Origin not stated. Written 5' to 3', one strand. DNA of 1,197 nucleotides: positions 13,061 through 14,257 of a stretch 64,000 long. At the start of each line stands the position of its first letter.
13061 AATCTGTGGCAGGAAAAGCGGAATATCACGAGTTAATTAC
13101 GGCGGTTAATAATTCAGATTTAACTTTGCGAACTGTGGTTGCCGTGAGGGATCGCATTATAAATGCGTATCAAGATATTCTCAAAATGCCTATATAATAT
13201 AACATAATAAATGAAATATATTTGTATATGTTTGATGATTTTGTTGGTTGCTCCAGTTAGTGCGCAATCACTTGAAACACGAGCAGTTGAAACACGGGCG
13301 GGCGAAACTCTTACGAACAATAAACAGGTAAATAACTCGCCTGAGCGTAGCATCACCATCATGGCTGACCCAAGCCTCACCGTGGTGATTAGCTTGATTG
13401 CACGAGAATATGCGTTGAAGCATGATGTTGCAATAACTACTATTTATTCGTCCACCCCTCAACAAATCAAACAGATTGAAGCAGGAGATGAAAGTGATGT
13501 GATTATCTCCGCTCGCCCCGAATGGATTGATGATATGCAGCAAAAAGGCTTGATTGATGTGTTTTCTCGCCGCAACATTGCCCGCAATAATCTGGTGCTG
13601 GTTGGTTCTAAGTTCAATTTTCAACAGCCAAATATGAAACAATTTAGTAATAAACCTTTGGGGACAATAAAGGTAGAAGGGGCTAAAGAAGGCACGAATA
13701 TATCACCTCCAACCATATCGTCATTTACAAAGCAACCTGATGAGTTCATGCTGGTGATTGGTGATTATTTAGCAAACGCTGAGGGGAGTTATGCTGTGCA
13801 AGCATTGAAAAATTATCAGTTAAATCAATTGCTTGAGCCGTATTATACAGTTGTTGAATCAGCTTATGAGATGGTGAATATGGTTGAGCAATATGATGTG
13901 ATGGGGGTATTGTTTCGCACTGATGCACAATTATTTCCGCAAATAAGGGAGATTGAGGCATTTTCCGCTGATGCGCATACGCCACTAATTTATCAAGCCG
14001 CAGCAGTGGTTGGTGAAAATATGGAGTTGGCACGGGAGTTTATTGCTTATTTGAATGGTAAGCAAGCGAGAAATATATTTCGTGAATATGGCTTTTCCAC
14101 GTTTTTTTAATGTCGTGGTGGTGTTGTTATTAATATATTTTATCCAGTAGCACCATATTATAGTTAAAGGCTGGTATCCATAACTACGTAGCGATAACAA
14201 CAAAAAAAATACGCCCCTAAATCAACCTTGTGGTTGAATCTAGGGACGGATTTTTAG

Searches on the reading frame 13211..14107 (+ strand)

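Call 19: search_protein_families(library=ncbifam, proteins=[window:13211-14107:+], max_evalue=0.01)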
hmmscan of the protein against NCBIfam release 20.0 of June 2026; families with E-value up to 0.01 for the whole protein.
window:13211-14107:+ (299 aa): 4 families
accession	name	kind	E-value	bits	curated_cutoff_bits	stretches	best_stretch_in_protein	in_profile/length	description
NF007958.0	PRK10677.1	equivalog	6.2e-29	100.8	253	2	29-138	9-118/256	molybdate ABC transporter substrate-binding protein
TIGR01256.1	modA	equivalog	7.8e-22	78.3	62.5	1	55-294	3-217/217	molybdate ABC transporter substrate-binding protein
NF002918.0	PRK03537.1-4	equivalog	3.6e-05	23.2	288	0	254-297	202-245/246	molybdate ABC transporter substrate-binding protein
NF003196.0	PRK04168.1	equivalog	0.0011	17.8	355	0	17-131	20-117/338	tungstate ABC transporter substrate-binding protein WtpA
